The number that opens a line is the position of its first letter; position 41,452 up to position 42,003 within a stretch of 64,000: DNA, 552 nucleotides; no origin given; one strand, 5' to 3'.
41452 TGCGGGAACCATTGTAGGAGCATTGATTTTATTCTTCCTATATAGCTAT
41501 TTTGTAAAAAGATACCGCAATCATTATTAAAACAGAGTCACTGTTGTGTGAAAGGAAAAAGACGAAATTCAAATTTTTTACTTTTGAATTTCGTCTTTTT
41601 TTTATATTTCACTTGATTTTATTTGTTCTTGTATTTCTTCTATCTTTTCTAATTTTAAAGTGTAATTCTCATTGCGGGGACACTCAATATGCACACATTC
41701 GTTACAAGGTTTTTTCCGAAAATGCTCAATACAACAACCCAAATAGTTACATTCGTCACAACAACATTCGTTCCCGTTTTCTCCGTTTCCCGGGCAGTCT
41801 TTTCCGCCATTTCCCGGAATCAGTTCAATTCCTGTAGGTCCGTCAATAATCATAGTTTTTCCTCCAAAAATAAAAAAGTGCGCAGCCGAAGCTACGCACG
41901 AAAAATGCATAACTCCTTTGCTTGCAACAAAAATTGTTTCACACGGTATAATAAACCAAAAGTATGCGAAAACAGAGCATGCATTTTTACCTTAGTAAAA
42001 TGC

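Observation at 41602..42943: Three-copy family of an unannotated 83-aa, 10-cysteine protein under clear purifying selection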

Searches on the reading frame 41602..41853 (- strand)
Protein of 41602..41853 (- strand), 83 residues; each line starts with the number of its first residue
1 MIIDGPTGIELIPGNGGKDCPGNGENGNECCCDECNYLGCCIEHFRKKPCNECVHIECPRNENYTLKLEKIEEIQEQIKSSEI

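Call 5: search_protein_families(library=pfam, proteins=[window:41602-41853:-], max_evalue=1)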
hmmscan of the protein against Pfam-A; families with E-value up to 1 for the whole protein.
window:41602-41853:- (83 aa): 0 families
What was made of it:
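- Closest known: Bacterial metallothioneins. Different: No Pfam hit (call 5).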

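Call 6: search_protein_families(library=ncbifam, proteins=[window:41602-41853:-], max_evalue=1)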
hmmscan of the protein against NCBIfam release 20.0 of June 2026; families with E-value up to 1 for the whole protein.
window:41602-41853:- (83 aa): 0 families
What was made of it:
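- On Bacterial metallothionein (SmtA/BmtA, Metallothio_Pro): No Pfam or NCBIfam hit (calls 5, 6).
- On RiPP precursor: NCBIfam scan found no family (call 6).
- No NCBIfam precursor model matches (call 6).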

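Call 11: find_homologous_proteins(query=window:41602-41853:-, max_evalue=0.01)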
Query window:41602-41853:- (83 aa): 135 proteins with E <= 0.01 among 138 candidates; the best 120 are listed.
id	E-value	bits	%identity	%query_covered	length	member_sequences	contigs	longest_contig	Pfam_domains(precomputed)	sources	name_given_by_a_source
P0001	4.9e-45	170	88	100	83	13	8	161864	-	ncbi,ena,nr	ncbi:MAG: hypothetical protein J6A61_09235 [Clostridia bacterium]|nr:hypothetical protein [Clostridi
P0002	1.7e-39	152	78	100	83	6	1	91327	-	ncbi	-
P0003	1.3e-38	149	81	100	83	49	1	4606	-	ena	-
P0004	1.5e-38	149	82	95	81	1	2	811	-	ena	-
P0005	2.1e-37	145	81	100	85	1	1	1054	-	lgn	-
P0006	5.9e-37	144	76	96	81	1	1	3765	-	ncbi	-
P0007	1.2e-36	143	81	100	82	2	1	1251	-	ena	-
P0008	8.5e-36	140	78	96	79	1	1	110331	-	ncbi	-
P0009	8.6e-34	134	71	100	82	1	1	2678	-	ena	-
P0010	9.6e-34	133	75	100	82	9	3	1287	-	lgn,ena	-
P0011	3.8e-31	125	70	100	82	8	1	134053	-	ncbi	-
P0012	6.0e-31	124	70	98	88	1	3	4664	-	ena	-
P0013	3.9e-30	122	71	95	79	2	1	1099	-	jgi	-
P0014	6.2e-30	121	70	100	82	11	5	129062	-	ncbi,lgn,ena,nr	ncbi:MAG: hypothetical protein J6K51_02890 [Clostridia bacterium]|nr:hypothetical protein [Clostridi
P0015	3.4e-29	119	73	98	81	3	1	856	-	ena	-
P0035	4.4e-13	67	57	76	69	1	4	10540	-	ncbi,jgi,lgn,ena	-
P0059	9.2e-12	63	56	73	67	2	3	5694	-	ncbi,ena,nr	ncbi:MAG: hypothetical protein IJW45_09680 [Oscillospiraceae bacterium]|nr:hypothetical protein [Osc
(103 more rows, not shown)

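Call 12: search_solved_structures(query=window:41602-41853:-, max_evalue=10)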
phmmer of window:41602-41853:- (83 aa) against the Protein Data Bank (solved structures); distinct sequences matched with E-value up to 10: 6.
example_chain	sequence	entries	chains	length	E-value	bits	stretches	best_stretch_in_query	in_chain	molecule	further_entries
8c3a_AK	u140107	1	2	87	0.45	14.2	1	17-69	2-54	60S ribosomal protein L37-B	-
7pzy_AK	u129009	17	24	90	0.5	14.1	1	17-69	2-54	Ribosomal protein L37 | 60S ribosomal protein L37-B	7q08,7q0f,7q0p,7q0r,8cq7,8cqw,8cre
6mpx_A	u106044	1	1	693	0.96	13.2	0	39-54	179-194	fusion protein of non-collagenous domains of collagen type IV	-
8txn_A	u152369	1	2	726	1.6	12.5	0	39-58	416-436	Collagen alpha-1(IV) chain, Collagen IV - chain Viking, Collagen alpha-1(IV) chain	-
6wku_A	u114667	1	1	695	2.7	11.7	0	38-53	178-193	Collagen alpha-3(IV) chain,Collagen alpha-4(IV) chain,Collagen alpha-5(IV) chain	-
6fpg_D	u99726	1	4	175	8.1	10.2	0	21-53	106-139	Ripening-related protein 3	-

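Call 18: find_related_loci(query=A1, collection=genome_contigs, flank=6000)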
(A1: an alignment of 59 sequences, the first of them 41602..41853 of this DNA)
Query A1 (83 aa) in genome_contigs; peptide patterns used: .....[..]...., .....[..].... (x = any residue, [..] = any of these).
364 stretches matched a pattern; 268 encode a relative of the query (tblastn E <= 1e-3); the best 80 are kept; 80 distinct loci.
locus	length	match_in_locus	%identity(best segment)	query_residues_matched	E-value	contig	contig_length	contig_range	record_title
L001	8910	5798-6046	83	1-83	9e-42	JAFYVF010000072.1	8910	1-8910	MAG: Clostridia bacterium isolate RGIG7452 Water_buffalos_Colon-1__c456475, whole genome shotgun sequence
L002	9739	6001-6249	78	1-83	1e-40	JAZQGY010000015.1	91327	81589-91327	MAG: Clostridia bacterium isolate T1900044629_TS20190095.MAGScoT_cleanbin_000036 SGB_1000_k141_2955716, whole genome sho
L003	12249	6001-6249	81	1-83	1e-40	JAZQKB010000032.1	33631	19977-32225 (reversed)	MAG: Clostridia bacterium isolate T1900044616_TS20190082.MAGScoT_cleanbin_000006 SGB_850_k141_1457367, whole genome shot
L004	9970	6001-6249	80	1-83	2e-39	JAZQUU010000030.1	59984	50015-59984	MAG: Clostridia bacterium isolate T1900045180_TC20190176.MAGScoT_cleanbin_000006 SGB_5225_k141_1313972, whole genome sho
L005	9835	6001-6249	78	1-83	6e-39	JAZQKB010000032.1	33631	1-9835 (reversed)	MAG: Clostridia bacterium isolate T1900044616_TS20190082.MAGScoT_cleanbin_000006 SGB_850_k141_1457367, whole genome shot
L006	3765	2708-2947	76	1-80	1e-38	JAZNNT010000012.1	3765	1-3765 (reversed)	MAG: Clostridia bacterium isolate T1900044654_TS20190120.MAGScoT_cleanbin_000006 SGB_1463_k141_1198663, whole genome sho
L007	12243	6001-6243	77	1-82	3e-37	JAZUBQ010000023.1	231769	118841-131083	MAG: Clostridia bacterium isolate T1900045317_YK20190006.MAGScoT_cleanbin_000007 SGB_6310_k141_1375616, whole genome sho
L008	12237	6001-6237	78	1-80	4e-37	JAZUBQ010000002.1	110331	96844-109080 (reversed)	MAG: Clostridia bacterium isolate T1900045317_YK20190006.MAGScoT_cleanbin_000007 SGB_6310_k141_56493, whole genome shotg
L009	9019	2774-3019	76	1-83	2e-36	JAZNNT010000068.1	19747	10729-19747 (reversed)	MAG: Clostridia bacterium isolate T1900044654_TS20190120.MAGScoT_cleanbin_000006 SGB_1463_k141_1511410, whole genome sho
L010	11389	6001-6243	76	1-82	3e-36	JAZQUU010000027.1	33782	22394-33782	MAG: Clostridia bacterium isolate T1900045180_TC20190176.MAGScoT_cleanbin_000006 SGB_5225_k141_190721, whole genome shot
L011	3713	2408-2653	77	1-83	6e-36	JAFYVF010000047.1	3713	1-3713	MAG: Clostridia bacterium isolate RGIG7452 Water_buffalos_Colon-1__c322732, whole genome shotgun sequence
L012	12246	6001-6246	70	1-83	2e-33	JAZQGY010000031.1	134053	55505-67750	MAG: Clostridia bacterium isolate T1900044629_TS20190095.MAGScoT_cleanbin_000036 SGB_1000_k141_3157069, whole genome sho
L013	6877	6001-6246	72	1-83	4e-33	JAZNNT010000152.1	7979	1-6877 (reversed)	MAG: Clostridia bacterium isolate T1900044654_TS20190120.MAGScoT_cleanbin_000006 SGB_1463_k141_1497041, whole genome sho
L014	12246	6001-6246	70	1-83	3e-32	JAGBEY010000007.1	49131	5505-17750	MAG: Clostridia bacterium isolate RGIG9057 Water_deer_Rectum-4__c95089, whole genome shotgun sequence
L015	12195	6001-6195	78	1-65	1e-29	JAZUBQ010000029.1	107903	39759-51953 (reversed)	MAG: Clostridia bacterium isolate T1900045317_YK20190006.MAGScoT_cleanbin_000007 SGB_6310_k141_215908, whole genome shot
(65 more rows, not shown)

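Call 24: predict_structure(alignment_id=A1)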
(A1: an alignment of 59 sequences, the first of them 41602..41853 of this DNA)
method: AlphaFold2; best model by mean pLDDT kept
length: 83 residues; sequences in the alignment: 59
mean_pLDDT: 64.0   pTM: 0.40
mean pLDDT of the five models: 64.0, 61.4, 60.0, 58.6, 57.7
residues with pLDDT >= 90: 9; 70-90: 20; 50-70: 32; < 50: 22
segments of 3 or more residues with pLDDT < 50: 22-40
pLDDT, mean of each block of 10 residues (from residue 1): 57 57 45 46 56 72 86 91 68
secondary structure, 60 per line:
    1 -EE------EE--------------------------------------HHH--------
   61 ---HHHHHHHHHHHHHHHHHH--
elements in order: H64-81

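Call 28: search_protein_representatives(alignment_id=A1)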
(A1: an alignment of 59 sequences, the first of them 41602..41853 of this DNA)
Query: 59 sequences, 67 profile positions. Proteins with E-value up to 0.001 (for the whole library): 590; up to 1e-10: 141; up to 1e-30: 0. The best 150 are listed.
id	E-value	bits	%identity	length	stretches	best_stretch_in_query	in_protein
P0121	1.0e-24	102.3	-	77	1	1-63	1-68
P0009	1.4e-24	101.9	-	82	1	1-64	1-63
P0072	4.7e-23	97.0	-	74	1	1-64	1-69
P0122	7.4e-23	96.4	-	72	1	1-65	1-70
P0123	1.6e-22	95.3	-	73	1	1-65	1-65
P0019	5.7e-22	93.5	-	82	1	1-63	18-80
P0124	6.7e-22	93.3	-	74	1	1-65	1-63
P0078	6.8e-22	93.3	-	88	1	2-65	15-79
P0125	9.2e-22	92.9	-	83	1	1-63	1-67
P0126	1.2e-21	92.5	-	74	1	1-65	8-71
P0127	1.5e-21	92.2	-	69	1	1-64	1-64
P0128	7.7e-21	89.9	-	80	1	1-61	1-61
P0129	1.2e-20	89.3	-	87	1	1-65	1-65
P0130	1.5e-20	89.0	-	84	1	1-63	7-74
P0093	2.6e-20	88.2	-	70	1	1-62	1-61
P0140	6.1e-19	83.8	-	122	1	1-63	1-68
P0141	6.3e-19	83.8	-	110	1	2-64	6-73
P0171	8.1e-16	73.8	-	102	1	1-65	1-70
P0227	4.3e-12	61.9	-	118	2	3-48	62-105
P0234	7.6e-12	61.1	-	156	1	4-63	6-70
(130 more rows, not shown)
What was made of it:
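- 590 clusters keep frame, start, Cys positions and length (call 28).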

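Call 49: find_related_loci(query=A1, collection=viral_contigs, flank=5000)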
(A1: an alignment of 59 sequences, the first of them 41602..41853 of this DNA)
Query A1 (83 aa) in viral_contigs; peptide patterns used: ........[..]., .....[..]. (x = any residue, [..] = any of these).
30 stretches matched a pattern; 1 encode a relative of the query (tblastn E <= 1e-3); 1 distinct loci.
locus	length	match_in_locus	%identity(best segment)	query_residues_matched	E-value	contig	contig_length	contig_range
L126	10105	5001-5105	54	9-42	1e-8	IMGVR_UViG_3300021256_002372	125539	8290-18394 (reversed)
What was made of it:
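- Tried and rejected: Viral contigs: one partial relative only, not followed up (call 49).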

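Call 53: search_protein_families(library=phrogs, proteins=[window:41602-41853:-, P0035, P0059], max_evalue=1)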
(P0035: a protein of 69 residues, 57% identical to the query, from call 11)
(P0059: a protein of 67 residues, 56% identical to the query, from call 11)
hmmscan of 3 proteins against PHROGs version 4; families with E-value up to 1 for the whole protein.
window:41602-41853:- (83 aa): 0 families

P0035 (69 aa): 0 families

P0059 (67 aa): 0 families

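Call 54: search_protein_families(library=padloc, proteins=[window:41602-41853:-, P0035, P0059], max_evalue=1)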
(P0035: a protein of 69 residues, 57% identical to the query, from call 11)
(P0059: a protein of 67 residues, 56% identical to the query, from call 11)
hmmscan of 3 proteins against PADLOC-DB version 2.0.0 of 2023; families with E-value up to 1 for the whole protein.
window:41602-41853:- (83 aa): 0 families

P0035 (69 aa): 0 families

P0059 (67 aa): 0 families
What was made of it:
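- Tried and rejected: Family and structure searches on the protein: Pfam, NCBIfam, PHROGs and PADLOC found nothing (calls 5, 6, 53, 54).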

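Call 65: search_solved_structures(query=A1, max_evalue=10, show_alignments=2)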
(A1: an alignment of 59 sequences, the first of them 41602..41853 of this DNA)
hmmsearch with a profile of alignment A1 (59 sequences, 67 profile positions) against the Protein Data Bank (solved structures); distinct sequences matched with E-value up to 10: 2.
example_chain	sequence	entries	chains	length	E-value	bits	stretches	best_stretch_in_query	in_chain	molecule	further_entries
5m0w_A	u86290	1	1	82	0.14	15.3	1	15-55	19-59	Protein shisa-3 homolog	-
5y20_A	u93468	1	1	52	3.9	10.7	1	18-60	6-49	PHD finger protein ALFIN-LIKE 1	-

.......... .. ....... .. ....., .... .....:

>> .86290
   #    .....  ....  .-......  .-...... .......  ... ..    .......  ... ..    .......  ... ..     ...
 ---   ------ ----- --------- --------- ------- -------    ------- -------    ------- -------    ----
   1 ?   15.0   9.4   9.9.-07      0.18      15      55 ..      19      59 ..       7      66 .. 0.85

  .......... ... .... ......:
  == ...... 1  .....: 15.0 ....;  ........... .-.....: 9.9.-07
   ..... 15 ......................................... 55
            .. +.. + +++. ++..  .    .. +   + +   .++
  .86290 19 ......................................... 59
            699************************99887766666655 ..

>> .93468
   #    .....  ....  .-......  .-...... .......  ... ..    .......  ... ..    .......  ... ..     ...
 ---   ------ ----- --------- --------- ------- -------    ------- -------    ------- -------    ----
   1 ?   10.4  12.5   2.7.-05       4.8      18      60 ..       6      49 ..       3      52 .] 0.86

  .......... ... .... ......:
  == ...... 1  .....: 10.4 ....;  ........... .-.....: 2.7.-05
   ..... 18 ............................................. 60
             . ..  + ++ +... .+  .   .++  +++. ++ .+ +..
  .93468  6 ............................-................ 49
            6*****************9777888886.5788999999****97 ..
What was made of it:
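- On Bacterial metallothionein (SmtA/BmtA, Metallothio_Pro): No PDB sequence hit with a single sequence or a profile (calls 12, 65).
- Tried and rejected: PDB by single sequence and by profile gave only non-significant Cys-rich noise (Shisa, E = 0.14) (calls 12, 65).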

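Call 72: predict_structure(alignment_id=A6)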
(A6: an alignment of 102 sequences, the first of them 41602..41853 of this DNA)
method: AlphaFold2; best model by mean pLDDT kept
length: 83 residues; sequences in the alignment: 102
mean_pLDDT: 66.3   pTM: 0.39
mean pLDDT of the five models: 66.3, 63.0, 62.5, 59.5, 56.2
residues with pLDDT >= 90: 3; 70-90: 30; 50-70: 43; < 50: 7
segments of 3 or more residues with pLDDT < 50: 25-27
pLDDT, mean of each block of 10 residues (from residue 1): 68 57 52 54 55 72 83 89 69
secondary structure, 60 per line:
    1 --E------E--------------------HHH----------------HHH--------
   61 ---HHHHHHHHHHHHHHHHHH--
elements in order: H64-81
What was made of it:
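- On Bacterial metallothionein (works-like): The AF2 core has low confidence (calls 24, 72).
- Tried and rejected: AlphaFold2: 59- and 102-sequence alignments gave pLDDT 64 and 66 with an unreliable Cys core (calls 24, 72).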

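Call 74: search_protein_families(library=pfam, proteins=[P0234, P0140, P0141, P0171, P0227], max_evalue=0.1)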
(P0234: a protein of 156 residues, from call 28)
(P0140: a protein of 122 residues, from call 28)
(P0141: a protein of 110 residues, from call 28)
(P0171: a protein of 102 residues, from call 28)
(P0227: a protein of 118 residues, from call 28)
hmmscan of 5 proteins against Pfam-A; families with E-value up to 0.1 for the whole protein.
P0234 (156 aa): 4 families
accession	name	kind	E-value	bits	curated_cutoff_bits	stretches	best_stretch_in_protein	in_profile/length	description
PF01381.28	HTH_3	-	5.5e-09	36.4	23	1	102-152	3-53/55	Helix-turn-helix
PF13413.12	HTH_25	-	0.00021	21.5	24.6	1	101-133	3-35/62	Helix-turn-helix domain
PF13560.12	HTH_31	-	0.00092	19.9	27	1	102-149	8-56/64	Helix-turn-helix domain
PF12844.13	HTH_19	-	0.0048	17.2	30.2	1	100-140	4-44/64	Helix-turn-helix domain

P0140 (122 aa): 0 families

P0141 (110 aa): 0 families

P0171 (102 aa): 0 families

P0227 (118 aa): 0 families
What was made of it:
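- One homolog is fused to an intracellular Xre-type HTH domain (call 74).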

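Call 76: fold_search(model_id=the predicted structure, library=pdb)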
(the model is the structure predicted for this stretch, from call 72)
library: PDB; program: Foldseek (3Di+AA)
matches with E <= 10: 0; with E <= 0.001: 0
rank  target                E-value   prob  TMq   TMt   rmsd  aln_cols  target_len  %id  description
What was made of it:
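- Metal binding is inferred from composition only: AlphaFold gives pLDDT 52-57 for the Cys core (calls 24, 72), and there is no structural or sequence match to any metalloprotein (calls 12, 65, 76).
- Tried and rejected: A Foldseek search against PDB gave 0 hits (call 76).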
